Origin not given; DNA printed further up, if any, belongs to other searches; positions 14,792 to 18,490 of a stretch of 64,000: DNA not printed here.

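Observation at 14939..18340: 1133-aa RGG-box + helical-repeat + C-terminal PIN nuclease protein (SMG6/EST1-like layout) in an archaeon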

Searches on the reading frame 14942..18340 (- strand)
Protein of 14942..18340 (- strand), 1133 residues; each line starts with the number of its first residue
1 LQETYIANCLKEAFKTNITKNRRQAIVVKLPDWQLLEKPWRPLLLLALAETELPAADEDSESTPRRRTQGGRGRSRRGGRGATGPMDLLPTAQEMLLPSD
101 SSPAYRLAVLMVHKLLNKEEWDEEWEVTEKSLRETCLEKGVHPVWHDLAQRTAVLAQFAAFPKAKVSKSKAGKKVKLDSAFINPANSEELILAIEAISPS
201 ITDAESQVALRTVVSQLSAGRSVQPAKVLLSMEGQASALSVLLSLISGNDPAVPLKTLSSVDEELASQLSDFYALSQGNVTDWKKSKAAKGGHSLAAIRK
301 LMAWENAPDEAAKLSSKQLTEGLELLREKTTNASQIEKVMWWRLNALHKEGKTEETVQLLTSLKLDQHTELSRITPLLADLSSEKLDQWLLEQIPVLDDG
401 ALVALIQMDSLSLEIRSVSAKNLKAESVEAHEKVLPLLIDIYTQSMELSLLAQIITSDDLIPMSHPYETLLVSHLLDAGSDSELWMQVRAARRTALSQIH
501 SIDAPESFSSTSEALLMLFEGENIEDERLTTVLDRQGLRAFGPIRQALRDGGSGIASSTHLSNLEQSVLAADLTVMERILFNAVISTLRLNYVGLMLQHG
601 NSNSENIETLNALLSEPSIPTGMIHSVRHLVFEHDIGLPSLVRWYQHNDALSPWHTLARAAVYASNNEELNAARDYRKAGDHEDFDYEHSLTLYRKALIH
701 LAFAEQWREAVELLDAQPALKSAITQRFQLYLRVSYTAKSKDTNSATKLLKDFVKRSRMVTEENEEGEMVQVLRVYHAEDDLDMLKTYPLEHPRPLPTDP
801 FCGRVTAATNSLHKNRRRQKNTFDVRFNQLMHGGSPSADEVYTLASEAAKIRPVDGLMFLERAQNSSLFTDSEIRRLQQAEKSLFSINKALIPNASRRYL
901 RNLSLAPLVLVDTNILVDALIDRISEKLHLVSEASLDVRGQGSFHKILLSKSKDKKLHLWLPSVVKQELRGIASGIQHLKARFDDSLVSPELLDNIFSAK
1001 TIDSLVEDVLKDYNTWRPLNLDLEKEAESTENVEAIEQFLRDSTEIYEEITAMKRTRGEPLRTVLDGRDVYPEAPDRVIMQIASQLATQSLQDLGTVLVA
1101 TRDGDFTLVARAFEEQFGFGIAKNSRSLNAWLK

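Call 3: search_protein_families(library=pfam, proteins=[window:14942-18340:-], max_evalue=1)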
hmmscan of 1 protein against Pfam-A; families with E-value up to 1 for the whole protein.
window:14942-18340:- (1133 aa): 0 families

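Call 4: search_protein_families(library=ncbifam, proteins=[window:14942-18340:-], max_evalue=1)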
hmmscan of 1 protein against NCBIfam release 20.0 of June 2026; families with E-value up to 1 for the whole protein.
window:14942-18340:- (1133 aa): 0 families

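Call 5: search_solved_structures(query=window:14942-18340:-, max_evalue=10, show_alignments=2)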
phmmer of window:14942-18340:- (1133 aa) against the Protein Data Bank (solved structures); distinct sequences matched with E-value up to 10: 0.

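Call 7: find_homologous_proteins(query=window:14942-18340:-, max_evalue=0.001)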
Query window:14942-18340:- (1133 aa): 184 proteins with E <= 0.001 among 8000 candidates; the best 120 are listed.
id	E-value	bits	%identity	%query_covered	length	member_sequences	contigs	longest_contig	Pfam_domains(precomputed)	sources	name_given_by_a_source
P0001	0.0e+0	2278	91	100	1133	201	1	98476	-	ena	-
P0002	0.0e+0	2196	96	92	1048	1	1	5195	-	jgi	jgi:hypothetical protein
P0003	0.0e+0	2196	96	92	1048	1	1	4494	-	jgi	jgi:hypothetical protein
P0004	0.0e+0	2195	96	92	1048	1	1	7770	-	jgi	jgi:hypothetical protein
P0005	0.0e+0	2195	96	92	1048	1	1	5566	-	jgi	jgi:hypothetical protein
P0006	0.0e+0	2194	96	92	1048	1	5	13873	-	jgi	jgi:hypothetical protein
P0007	0.0e+0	2194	96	92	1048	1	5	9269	-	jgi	jgi:hypothetical protein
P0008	0.0e+0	2193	96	92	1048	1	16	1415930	-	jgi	jgi:hypothetical protein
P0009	0.0e+0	2180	95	92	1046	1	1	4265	-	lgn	-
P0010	0.0e+0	2120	84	100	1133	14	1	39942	-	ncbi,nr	ncbi:MAG: hypothetical protein L7U62_05930 [Candidatus Poseidoniaceae archaeon]|nr:hypothetical prot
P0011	0.0e+0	2053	96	87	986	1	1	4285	-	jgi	-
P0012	0.0e+0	2052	96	87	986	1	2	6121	-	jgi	jgi:hypothetical protein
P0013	0.0e+0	2034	81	100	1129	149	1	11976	-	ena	-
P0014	0.0e+0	2023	80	100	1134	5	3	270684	-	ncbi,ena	-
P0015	0.0e+0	2002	79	100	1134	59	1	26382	-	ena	-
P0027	0.0e+0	1964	77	100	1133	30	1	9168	-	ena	-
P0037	0.0e+0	1529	62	98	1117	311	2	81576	-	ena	-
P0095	0.0e+0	1332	53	100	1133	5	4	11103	-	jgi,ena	-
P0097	0.0e+0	1327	53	100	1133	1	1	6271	-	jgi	jgi:hypothetical protein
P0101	0.0e+0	1086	44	100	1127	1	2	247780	-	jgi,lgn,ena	-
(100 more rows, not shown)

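Call 9: search_solved_structures(query=A1, max_evalue=10, show_alignments=3)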
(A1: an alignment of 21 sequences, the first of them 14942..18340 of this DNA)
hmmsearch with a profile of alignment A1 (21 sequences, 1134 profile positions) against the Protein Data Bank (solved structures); distinct sequences matched with E-value up to 10: 0.

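Call 19: find_encoding_contigs(protein=P0101, flank=8000, max_places=2)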
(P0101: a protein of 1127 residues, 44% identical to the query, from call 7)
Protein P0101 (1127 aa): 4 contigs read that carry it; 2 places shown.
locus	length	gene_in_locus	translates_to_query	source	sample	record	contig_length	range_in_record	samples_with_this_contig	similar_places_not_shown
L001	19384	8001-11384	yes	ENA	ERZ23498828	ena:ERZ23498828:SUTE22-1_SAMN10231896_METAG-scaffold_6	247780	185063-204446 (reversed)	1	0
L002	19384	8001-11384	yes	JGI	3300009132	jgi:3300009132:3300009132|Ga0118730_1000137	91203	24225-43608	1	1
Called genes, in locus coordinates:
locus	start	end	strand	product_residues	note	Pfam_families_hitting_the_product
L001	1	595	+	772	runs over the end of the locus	PF00390:malic, PF03949:Malic_M, PF01515:PTA_PTB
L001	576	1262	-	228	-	-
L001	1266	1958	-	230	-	PF00462:Glutaredoxin (weak), PF02798:GST_N (faint), PF13417:GST_N_3, PF13409:GST_N_2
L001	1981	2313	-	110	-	-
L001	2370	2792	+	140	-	PF02590:SPOUT_MTase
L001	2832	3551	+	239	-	-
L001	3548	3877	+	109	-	-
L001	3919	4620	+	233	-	PF01923:Cob_adeno_trans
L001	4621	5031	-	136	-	PF00293:NUDIX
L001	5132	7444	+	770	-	PF03176:MMPL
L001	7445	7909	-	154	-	-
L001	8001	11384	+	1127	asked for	-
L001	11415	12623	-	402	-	PF00180:Iso_dh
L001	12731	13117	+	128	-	PF02566:OsmC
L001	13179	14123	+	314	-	PF01022:HTH_5 (faint), PF12840:HTH_20 (faint), PF13412:HTH_24 (weak), PF13601:HTH_34 (faint), PF24266:HTH_HVO_0163_N, PF12802:MarR_2 (weak)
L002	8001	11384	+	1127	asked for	-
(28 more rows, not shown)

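Call 20: find_encoding_contigs(protein=P0037, flank=8000, max_places=2)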
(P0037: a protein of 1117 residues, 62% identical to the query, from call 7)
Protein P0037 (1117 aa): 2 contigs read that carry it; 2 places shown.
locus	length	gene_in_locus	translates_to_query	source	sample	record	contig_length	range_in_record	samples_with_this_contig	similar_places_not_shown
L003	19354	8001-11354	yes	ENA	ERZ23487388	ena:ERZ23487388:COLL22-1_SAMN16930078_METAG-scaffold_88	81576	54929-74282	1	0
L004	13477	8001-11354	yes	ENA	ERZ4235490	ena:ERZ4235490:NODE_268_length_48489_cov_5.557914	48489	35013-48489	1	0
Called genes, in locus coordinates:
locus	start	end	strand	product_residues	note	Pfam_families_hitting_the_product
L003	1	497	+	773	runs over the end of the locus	PF00390:malic, PF03949:Malic_M, PF01515:PTA_PTB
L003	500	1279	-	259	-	-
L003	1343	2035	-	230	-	PF13417:GST_N_3, PF13409:GST_N_2 (weak)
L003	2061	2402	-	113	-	-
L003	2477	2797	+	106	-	PF04930:FUN14 (weak)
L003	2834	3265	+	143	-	PF02590:SPOUT_MTase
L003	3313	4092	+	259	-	-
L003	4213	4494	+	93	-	-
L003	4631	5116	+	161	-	PF09969:DUF2203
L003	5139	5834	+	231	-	PF01923:Cob_adeno_trans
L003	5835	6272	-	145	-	PF00293:NUDIX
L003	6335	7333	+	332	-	-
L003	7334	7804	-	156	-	-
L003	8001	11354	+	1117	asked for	-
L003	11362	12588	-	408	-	PF00180:Iso_dh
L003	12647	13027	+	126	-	PF02566:OsmC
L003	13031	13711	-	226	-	-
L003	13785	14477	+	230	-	-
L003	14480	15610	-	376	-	PF00091:Tubulin, PF12327:FtsZ_C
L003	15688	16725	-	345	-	PF14520:HHH_5, PF00154:RecA_N, PF08423:Rad51, PF13481:AAA_25, PF06745:ATPase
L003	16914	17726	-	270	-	-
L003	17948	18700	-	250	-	-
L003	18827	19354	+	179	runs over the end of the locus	PF13238:AAA_18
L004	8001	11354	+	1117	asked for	-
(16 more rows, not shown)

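Call 26: search_protein_representatives(alignment_id=A1)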
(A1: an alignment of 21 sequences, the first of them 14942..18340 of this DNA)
Query: 21 sequences, 1134 profile positions. Proteins with E-value up to 0.001 (for the whole library): 238; up to 1e-10: 180; up to 1e-30: 82. The best 150 are listed.
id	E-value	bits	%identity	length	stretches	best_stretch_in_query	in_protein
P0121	0.0e+00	1839.6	-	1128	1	6-1134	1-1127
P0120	0.0e+00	1618.8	-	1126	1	1-1133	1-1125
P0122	0.0e+00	1205.3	-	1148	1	6-1134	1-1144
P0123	0.0e+00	1111.8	-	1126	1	1-1134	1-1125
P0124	0.0e+00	1101.1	-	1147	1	1-1134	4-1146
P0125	0.0e+00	1027.8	-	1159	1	3-1134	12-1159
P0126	1.9e-250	850.6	-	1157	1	4-1133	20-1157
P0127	5.1e-248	842.6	-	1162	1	3-1133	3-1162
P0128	6.5e-248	842.2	-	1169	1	3-1134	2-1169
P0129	4.2e-236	803.1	-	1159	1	3-1134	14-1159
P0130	1.5e-234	798.0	-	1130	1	2-1133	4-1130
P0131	4.5e-225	766.6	-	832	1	301-1133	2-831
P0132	4.4e-223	760.0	-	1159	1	2-1134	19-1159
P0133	2.1e-222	757.8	-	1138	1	16-1132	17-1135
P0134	2.0e-219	747.9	-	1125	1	3-1131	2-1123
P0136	3.0e-202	691.0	-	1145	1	9-1133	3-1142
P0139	4.7e-192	657.3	-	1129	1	23-1131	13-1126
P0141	1.3e-186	639.3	-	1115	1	3-1128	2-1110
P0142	1.9e-181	622.2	-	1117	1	52-1133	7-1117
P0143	7.4e-176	603.6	-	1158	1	3-1133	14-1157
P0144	1.3e-170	586.2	-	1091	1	1-1133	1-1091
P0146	1.2e-155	536.7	-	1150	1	3-1131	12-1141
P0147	5.0e-148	511.4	-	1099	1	3-1130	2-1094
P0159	1.2e-70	255.2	-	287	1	854-1133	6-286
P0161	4.9e-64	233.3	-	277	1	860-1133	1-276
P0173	6.6e-47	176.6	-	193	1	943-1133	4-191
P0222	5.7e-24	100.6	-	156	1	1074-1133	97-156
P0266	1.7e-14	69.2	-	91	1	1070-1133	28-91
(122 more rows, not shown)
